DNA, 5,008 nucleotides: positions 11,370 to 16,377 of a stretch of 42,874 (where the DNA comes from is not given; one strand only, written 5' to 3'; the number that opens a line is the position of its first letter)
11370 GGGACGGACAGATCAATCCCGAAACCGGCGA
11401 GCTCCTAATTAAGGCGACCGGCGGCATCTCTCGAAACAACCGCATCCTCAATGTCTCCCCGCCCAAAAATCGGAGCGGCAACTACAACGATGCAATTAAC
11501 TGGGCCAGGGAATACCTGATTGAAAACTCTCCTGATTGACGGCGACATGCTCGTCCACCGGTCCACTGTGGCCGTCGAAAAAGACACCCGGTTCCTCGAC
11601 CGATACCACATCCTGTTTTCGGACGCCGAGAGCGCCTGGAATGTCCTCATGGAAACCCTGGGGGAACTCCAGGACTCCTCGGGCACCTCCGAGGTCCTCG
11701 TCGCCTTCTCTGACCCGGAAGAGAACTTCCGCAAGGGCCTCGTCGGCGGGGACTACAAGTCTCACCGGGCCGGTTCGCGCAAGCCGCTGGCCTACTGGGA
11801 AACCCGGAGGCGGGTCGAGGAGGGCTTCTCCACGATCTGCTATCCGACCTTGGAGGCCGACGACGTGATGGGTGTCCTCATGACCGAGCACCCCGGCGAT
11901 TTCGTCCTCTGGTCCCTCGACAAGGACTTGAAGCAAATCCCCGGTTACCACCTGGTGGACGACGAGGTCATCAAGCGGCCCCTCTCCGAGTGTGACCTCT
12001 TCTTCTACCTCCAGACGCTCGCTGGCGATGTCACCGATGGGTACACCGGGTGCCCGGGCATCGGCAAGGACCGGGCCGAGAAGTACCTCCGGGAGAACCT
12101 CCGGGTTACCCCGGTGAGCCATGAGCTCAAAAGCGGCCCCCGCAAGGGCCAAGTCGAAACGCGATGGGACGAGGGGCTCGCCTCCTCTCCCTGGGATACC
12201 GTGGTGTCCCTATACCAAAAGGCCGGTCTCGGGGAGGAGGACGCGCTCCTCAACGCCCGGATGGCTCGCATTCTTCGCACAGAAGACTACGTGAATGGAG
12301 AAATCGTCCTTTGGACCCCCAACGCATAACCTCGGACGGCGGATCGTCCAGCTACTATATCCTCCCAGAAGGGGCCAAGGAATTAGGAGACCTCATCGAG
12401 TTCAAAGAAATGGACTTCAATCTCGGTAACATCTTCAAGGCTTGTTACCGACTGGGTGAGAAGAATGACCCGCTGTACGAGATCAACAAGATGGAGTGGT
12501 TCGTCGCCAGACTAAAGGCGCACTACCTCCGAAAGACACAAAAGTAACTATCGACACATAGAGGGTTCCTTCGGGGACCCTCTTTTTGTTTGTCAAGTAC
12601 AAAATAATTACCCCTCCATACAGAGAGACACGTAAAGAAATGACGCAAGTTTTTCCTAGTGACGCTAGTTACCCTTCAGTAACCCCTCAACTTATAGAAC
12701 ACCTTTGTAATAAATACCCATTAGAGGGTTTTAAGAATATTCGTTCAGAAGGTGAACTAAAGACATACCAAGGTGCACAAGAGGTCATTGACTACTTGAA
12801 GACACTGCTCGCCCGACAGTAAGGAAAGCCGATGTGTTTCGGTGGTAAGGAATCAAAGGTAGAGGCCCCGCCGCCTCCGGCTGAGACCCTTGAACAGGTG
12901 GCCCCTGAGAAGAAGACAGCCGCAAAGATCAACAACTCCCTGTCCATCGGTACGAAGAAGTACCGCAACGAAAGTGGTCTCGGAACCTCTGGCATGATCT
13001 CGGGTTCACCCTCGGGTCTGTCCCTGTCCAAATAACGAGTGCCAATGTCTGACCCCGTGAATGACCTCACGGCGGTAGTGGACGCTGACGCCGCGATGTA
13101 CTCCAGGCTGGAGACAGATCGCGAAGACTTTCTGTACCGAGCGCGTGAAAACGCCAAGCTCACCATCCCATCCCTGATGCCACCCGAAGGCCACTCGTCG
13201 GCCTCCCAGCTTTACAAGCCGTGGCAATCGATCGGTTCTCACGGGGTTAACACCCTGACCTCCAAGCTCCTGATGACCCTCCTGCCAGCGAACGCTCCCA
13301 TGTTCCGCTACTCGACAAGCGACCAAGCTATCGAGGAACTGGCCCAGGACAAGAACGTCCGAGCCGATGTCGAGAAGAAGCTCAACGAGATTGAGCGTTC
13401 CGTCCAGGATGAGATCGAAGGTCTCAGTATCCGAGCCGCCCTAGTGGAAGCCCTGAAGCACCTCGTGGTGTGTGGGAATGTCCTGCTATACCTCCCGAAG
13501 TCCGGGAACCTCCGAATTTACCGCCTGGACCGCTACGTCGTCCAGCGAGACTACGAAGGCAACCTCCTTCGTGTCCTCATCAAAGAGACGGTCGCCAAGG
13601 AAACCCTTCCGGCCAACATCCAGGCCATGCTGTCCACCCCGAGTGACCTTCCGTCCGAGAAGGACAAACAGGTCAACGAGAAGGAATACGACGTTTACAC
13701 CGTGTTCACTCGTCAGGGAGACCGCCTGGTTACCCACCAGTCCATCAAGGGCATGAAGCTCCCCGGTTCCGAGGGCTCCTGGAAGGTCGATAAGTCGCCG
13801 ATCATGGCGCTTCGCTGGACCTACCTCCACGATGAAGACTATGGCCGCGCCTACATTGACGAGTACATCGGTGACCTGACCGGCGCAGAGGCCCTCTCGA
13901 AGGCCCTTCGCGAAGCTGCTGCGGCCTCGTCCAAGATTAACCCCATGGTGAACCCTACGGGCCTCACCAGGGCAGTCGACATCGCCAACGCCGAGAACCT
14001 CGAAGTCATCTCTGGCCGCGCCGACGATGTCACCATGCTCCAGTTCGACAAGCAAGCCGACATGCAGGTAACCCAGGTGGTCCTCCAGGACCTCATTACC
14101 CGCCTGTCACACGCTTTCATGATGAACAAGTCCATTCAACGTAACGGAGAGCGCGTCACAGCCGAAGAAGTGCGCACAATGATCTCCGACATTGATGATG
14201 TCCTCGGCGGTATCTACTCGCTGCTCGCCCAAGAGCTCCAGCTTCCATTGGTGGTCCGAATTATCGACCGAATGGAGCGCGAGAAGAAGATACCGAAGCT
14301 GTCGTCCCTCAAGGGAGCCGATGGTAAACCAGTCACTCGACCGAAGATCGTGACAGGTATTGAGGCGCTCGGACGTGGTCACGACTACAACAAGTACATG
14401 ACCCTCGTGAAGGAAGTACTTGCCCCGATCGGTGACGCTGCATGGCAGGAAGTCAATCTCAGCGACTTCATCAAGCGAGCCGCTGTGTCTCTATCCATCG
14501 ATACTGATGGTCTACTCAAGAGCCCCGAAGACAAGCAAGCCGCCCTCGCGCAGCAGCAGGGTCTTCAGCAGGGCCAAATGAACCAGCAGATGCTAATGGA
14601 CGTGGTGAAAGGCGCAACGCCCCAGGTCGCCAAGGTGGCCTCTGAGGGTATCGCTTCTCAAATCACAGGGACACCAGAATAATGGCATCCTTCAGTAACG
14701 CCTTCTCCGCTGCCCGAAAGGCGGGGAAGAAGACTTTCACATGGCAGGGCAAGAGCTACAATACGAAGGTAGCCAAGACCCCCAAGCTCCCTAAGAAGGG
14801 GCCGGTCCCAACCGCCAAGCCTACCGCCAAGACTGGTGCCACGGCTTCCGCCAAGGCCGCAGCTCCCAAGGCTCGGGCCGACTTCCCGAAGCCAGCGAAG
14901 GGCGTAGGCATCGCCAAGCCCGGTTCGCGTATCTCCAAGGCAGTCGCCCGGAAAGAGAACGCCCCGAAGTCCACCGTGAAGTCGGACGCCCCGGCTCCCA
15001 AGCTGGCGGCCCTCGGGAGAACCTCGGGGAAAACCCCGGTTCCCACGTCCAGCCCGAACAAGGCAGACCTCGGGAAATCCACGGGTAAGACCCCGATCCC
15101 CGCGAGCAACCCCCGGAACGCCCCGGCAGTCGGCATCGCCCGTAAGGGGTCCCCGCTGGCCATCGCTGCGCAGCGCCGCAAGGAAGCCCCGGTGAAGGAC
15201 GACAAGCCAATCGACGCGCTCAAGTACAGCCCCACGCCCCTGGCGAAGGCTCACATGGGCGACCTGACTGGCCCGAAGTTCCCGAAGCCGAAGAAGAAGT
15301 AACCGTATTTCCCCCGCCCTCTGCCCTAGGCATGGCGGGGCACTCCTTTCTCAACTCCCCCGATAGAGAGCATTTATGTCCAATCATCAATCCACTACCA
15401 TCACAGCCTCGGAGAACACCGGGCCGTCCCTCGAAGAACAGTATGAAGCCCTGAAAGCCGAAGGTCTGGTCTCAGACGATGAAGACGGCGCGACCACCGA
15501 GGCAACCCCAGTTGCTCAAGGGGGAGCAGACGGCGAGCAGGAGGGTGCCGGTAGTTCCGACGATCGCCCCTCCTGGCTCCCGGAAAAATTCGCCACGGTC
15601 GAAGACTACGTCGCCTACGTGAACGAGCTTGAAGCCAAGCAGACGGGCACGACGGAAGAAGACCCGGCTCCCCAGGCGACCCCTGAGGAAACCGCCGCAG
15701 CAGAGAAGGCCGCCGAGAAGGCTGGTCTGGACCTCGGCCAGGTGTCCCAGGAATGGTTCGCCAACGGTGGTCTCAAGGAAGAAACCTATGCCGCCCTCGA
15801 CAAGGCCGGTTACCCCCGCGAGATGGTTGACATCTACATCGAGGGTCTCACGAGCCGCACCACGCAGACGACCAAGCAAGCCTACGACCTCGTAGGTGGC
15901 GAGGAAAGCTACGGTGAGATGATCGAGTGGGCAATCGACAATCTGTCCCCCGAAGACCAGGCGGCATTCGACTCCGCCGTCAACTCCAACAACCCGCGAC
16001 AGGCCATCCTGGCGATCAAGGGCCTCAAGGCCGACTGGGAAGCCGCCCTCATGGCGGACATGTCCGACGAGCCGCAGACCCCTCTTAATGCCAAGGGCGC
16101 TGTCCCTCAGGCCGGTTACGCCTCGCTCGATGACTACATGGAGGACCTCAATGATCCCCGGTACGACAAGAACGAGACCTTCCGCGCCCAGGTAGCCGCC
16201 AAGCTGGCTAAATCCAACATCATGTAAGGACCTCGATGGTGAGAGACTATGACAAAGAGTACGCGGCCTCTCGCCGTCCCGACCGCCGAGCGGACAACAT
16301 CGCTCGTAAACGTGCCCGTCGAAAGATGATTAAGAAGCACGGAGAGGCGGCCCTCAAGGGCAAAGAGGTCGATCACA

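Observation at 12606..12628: A T3-like promoter sequence is present twice with an identical 18-bp core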

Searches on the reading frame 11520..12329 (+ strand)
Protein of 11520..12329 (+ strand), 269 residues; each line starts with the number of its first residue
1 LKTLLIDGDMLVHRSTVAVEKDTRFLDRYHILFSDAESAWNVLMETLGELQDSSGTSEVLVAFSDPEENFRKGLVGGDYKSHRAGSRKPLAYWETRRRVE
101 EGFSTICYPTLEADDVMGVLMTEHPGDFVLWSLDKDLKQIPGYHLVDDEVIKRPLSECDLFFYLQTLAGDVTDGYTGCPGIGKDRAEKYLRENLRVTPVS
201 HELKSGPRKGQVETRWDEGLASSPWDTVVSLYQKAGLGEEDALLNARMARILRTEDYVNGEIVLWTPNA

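Call 7: search_protein_families(library=pfam, proteins=[window:11520-12329:+])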
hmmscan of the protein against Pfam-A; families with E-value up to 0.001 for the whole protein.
window:11520-12329:+ (269 aa): 2 families
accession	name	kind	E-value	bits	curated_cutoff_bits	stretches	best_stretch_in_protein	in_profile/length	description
PF02739.22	5_3_exonuc_N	-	2.2e-09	37.7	34.3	1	2-140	1-137/164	5'-3' exonuclease, N-terminal resolvase-like domain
PF01367.25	5_3_exonuc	-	0.00042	21.2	40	1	164-204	9-49/97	5'-3' exonuclease, C-terminal SAM fold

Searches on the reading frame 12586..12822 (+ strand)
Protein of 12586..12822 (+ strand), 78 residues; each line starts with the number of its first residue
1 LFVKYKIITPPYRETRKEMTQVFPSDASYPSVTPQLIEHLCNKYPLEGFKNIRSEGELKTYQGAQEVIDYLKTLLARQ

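Call 7: search_protein_families(library=pfam, proteins=[window:12586-12822:+])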
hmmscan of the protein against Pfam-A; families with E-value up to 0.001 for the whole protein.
window:12586-12822:+ (78 aa): 0 families

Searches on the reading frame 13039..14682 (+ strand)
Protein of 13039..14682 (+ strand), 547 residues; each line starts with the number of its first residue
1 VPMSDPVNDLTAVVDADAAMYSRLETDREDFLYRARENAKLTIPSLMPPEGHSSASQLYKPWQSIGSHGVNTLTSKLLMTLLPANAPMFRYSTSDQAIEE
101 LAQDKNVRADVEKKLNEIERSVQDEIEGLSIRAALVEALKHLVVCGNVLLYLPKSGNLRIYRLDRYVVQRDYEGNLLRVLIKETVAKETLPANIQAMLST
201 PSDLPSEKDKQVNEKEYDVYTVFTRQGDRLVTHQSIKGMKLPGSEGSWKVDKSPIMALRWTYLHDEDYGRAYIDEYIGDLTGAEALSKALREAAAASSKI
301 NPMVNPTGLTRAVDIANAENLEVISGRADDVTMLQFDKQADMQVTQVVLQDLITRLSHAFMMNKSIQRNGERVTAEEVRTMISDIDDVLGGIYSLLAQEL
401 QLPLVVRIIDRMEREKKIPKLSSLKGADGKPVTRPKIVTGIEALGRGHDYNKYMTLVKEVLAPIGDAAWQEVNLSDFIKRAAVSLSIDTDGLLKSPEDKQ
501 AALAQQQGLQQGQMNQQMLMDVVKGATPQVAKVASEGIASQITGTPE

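Call 7: search_protein_families(library=pfam, proteins=[window:13039-14682:+])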
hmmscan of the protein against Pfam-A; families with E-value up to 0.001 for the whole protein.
window:13039-14682:+ (547 aa): 1 family
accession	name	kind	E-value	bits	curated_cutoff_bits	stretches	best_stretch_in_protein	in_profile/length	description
PF12236.14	Head-tail_con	-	2e-74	251.3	27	1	19-490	6-487/489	Bacteriophage head to tail connecting protein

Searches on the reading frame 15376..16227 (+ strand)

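Call 7: search_protein_families(library=pfam, proteins=[window:15376-16227:+])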
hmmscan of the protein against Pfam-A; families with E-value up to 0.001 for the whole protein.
window:15376-16227:+ (283 aa): 1 family
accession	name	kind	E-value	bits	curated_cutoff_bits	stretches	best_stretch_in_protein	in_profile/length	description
PF05396.16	Phage_T7_Capsid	-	2.6e-13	51.2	27.1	1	110-280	10-188/188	Phage T7 capsid assembly protein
